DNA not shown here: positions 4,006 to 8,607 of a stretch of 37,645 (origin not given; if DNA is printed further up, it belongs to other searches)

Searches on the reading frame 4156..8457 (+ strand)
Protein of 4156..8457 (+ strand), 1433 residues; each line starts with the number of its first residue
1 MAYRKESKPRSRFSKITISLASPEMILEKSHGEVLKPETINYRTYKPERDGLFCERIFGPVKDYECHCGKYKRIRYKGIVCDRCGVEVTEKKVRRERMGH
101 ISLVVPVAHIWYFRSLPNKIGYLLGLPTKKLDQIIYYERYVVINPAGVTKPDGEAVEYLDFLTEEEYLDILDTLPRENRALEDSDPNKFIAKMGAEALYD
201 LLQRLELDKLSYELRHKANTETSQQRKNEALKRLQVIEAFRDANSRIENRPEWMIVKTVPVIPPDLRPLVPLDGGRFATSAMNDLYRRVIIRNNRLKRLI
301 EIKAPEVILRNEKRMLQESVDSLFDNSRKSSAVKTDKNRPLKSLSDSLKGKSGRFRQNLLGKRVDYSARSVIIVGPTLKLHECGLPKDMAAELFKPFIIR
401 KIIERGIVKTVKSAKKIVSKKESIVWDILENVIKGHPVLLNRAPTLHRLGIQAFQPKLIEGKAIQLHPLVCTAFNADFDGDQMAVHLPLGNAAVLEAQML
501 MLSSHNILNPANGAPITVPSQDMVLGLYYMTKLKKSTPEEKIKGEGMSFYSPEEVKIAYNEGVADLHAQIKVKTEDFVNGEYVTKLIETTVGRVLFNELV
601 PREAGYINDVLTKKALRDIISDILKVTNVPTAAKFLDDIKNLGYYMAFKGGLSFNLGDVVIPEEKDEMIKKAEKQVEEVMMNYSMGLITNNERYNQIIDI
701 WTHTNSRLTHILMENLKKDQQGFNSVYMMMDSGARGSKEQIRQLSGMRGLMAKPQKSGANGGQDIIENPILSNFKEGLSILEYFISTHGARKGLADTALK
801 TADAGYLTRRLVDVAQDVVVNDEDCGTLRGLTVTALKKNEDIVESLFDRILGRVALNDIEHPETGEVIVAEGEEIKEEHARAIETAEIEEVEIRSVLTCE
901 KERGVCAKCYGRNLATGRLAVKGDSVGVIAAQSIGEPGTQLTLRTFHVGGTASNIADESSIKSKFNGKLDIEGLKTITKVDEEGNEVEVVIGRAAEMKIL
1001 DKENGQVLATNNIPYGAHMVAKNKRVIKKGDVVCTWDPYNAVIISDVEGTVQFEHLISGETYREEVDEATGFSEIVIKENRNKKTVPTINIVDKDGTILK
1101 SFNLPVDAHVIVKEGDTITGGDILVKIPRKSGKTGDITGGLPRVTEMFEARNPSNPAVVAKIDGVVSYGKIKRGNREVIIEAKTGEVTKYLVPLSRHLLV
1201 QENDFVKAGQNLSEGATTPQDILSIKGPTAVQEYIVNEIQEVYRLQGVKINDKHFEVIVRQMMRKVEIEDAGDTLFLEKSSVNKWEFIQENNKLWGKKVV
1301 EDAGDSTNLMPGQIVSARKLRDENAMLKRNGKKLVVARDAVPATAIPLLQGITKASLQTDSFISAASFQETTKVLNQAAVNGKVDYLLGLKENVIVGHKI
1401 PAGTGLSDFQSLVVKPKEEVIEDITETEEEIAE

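Call 68: search_protein_families(library=pfam, proteins=[window:4156-8457:+], max_evalue=0.00001)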
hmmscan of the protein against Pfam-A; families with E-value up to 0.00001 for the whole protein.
window:4156-8457:+ (1433 aa): 6 families
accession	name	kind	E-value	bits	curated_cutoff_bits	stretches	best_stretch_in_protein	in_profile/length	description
PF04997.17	RNA_pol_Rpb1_1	-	4.5e-76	256.6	39.7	1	12-359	3-312/312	RNA polymerase Rpb1, domain 1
PF04998.22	RNA_pol_Rpb1_5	-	8.4e-69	232.4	28.5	1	777-1287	1-258/267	RNA polymerase Rpb1, domain 5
PF00623.25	RNA_pol_Rpb1_2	-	3.9e-39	135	25.3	2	411-502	74-165/166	RNA polymerase Rpb1, domain 2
PF04983.23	RNA_pol_Rpb1_3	-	1.7e-27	96.8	28.9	1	506-659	1-162/162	RNA polymerase Rpb1, domain 3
PF05000.22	RNA_pol_Rpb1_4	-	1.5e-19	70.4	24.8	1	688-775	1-107/107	RNA polymerase Rpb1, domain 4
PF01333.25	Apocytochr_F_C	-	9.3e-06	26.1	30.4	0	1164-1214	11-62/118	Apocytochrome F, C-terminal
